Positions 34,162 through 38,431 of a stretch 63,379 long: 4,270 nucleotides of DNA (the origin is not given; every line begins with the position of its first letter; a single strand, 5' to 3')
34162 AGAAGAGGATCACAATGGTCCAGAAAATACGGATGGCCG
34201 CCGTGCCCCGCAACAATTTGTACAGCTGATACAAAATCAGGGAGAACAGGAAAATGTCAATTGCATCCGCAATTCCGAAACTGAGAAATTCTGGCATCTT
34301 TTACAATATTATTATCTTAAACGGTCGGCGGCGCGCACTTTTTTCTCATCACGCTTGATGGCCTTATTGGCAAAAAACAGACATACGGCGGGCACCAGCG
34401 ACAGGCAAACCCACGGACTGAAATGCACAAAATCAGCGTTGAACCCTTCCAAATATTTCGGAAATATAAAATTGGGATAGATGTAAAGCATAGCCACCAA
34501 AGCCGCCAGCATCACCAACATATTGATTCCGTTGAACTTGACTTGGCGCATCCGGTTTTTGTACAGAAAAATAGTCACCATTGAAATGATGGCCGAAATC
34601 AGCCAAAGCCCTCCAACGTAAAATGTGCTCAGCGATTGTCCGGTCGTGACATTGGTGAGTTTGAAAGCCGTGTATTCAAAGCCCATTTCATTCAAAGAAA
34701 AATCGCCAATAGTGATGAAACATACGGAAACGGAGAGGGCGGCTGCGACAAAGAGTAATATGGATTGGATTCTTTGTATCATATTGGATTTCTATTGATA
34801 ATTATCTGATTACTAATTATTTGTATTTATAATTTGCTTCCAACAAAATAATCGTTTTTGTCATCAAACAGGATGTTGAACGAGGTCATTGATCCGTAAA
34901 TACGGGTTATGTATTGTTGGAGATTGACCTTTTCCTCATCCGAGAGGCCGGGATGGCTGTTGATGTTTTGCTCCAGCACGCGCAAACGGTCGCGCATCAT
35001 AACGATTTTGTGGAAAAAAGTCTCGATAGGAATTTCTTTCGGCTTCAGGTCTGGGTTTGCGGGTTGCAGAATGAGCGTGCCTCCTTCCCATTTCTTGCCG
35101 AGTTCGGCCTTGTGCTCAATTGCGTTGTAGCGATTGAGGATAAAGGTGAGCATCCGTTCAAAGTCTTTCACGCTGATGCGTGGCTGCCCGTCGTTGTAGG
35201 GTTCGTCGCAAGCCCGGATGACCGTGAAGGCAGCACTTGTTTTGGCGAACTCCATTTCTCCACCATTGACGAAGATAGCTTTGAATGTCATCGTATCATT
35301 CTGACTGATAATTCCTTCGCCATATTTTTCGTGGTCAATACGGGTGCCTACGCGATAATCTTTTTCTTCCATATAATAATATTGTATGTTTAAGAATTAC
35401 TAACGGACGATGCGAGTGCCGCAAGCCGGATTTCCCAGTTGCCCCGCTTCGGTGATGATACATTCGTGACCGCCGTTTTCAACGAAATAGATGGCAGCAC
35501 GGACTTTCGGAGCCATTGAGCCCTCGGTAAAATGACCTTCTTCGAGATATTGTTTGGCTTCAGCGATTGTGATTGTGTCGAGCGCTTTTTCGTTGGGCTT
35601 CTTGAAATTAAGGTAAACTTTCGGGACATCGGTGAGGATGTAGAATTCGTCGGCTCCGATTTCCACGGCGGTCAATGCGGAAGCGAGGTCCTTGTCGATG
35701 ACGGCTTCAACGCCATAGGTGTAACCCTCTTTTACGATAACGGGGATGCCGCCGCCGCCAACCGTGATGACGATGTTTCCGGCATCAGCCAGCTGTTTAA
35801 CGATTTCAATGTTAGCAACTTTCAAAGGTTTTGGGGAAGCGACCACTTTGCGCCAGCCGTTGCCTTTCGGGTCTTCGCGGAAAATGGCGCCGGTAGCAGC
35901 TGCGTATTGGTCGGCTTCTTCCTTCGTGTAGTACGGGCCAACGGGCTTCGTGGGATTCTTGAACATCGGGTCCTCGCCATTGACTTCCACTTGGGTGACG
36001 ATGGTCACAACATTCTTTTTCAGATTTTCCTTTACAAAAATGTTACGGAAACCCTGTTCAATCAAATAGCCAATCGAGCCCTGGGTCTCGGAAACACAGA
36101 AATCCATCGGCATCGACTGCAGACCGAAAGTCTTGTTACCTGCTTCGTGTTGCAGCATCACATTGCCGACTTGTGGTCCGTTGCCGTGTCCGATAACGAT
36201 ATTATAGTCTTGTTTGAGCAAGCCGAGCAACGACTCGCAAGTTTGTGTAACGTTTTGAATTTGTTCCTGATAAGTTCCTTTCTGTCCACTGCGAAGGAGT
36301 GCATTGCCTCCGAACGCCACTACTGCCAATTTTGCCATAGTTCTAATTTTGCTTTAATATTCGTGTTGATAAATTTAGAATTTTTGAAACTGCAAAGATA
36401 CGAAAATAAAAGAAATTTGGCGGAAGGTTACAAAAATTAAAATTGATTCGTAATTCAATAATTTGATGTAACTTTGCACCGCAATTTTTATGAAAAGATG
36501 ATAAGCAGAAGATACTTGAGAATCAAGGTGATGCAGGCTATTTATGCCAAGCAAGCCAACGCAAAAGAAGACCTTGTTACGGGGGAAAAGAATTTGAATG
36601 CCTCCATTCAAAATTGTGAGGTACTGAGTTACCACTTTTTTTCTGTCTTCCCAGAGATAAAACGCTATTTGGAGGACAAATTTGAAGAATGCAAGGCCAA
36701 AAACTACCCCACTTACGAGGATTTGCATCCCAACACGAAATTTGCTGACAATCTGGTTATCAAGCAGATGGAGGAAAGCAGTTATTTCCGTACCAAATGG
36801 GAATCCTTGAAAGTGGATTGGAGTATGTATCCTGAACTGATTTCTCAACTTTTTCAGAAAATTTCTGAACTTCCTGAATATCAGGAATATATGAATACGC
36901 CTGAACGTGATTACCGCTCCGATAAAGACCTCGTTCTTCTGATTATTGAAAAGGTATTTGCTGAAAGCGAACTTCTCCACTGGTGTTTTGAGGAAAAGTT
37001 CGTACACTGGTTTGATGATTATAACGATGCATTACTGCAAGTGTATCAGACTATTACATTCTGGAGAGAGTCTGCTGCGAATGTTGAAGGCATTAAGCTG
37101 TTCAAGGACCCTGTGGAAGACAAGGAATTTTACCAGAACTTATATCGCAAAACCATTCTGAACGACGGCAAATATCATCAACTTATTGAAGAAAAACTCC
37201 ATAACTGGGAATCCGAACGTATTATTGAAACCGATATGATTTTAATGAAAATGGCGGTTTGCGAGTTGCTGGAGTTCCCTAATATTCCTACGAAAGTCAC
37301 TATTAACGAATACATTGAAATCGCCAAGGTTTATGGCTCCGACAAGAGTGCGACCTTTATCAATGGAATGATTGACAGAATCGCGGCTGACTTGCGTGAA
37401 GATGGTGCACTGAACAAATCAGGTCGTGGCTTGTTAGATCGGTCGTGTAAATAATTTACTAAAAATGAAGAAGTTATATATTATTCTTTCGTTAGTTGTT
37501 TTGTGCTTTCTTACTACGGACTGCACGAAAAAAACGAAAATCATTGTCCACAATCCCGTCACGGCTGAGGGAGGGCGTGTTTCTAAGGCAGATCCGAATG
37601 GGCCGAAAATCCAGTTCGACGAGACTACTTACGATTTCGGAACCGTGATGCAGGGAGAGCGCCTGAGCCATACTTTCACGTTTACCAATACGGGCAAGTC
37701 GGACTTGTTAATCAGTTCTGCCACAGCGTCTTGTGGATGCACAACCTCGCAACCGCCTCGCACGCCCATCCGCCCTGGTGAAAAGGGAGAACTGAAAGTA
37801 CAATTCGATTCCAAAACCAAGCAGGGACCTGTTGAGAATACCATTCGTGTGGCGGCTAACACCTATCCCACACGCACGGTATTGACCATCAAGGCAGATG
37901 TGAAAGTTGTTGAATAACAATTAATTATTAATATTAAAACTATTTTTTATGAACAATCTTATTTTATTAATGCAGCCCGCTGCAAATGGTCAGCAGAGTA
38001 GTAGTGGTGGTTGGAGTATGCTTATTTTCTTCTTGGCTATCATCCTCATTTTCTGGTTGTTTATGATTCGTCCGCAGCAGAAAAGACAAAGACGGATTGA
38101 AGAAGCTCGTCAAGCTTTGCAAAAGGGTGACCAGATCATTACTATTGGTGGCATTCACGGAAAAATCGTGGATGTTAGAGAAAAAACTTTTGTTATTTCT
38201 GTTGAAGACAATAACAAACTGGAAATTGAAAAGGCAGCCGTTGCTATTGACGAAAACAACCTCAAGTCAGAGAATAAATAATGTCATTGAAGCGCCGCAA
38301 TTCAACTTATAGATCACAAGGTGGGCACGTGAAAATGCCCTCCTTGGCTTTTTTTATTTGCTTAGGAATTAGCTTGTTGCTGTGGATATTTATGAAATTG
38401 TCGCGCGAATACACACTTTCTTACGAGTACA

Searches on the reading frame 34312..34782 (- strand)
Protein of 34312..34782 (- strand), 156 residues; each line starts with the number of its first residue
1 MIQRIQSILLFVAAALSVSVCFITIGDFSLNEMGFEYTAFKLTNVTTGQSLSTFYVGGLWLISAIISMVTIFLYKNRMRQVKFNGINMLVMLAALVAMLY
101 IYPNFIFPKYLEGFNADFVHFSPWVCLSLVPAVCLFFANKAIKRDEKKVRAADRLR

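Call 67: search_protein_families(library=pfam, proteins=[window:34312-34782:-], max_evalue=0.00001)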
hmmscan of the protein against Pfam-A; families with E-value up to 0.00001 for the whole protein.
window:34312-34782:- (156 aa): 1 family
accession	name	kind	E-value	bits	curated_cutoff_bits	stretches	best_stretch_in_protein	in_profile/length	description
PF14126.11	DUF4293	-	3.4e-34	118.7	27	1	2-155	1-153/153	Domain of unknown function (DUF4293)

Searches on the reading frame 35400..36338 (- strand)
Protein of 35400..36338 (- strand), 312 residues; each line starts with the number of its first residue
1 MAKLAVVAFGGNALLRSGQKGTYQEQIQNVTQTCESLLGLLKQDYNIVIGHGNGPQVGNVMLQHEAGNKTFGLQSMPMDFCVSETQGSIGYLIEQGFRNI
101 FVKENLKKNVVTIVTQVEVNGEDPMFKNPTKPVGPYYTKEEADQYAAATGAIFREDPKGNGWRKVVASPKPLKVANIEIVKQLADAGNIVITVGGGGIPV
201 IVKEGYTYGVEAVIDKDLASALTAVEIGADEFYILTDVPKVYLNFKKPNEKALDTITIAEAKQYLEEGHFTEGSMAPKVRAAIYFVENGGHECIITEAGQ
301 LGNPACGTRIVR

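Call 68: search_protein_families(library=pfam, proteins=[window:35400-36338:-], max_evalue=0.00001)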
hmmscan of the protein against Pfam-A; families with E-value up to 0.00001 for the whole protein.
window:35400-36338:- (312 aa): 1 family
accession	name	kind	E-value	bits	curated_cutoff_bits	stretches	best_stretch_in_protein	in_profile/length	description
PF00696.33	AA_kinase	-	1.2e-27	97.6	24.9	1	3-296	1-233/234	Amino acid kinase family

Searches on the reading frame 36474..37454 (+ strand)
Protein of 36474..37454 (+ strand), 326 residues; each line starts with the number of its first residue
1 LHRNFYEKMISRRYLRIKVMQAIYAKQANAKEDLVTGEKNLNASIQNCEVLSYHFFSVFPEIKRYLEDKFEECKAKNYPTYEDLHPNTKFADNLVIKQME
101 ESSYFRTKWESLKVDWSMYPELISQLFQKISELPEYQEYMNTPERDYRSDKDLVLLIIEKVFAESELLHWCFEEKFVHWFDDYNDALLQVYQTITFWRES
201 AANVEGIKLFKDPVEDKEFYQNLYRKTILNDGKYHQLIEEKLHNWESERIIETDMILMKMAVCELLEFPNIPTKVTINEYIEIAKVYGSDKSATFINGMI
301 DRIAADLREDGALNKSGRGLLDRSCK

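Call 68: search_protein_families(library=pfam, proteins=[window:36474-37454:+], max_evalue=0.00001)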
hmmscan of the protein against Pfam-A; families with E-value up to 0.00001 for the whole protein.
window:36474-37454:+ (326 aa): 1 family
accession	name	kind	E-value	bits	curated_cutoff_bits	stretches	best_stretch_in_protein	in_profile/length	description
PF01029.23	NusB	-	2.2e-21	77.1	23.1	1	212-304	40-132/133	NusB family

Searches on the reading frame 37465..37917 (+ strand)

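Call 68: search_protein_families(library=pfam, proteins=[window:37465-37917:+], max_evalue=0.00001)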
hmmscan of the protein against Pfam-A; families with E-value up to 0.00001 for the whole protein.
window:37465-37917:+ (150 aa): 2 families
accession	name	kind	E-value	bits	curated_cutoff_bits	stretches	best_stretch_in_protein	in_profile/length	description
PF07610.17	DUF1573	-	1.9e-34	118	26.1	1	49-146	1-98/98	Protein of unknown function (DUF1573)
PF22544.2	HYDIN_VesB_CFA65-like_Ig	-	3.9e-23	82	25.5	1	47-145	1-100/100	HYDIN/CFA65/VesB-like, Ig-like domain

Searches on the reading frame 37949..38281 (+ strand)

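Call 68: search_protein_families(library=pfam, proteins=[window:37949-38281:+], max_evalue=0.00001)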
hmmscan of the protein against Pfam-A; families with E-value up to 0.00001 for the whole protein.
window:37949-38281:+ (110 aa): 1 family
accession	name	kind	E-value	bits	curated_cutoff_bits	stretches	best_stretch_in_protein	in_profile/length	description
PF02699.20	YajC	-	5.7e-27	93.8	28.2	1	24-99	2-77/78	Preprotein translocase subunit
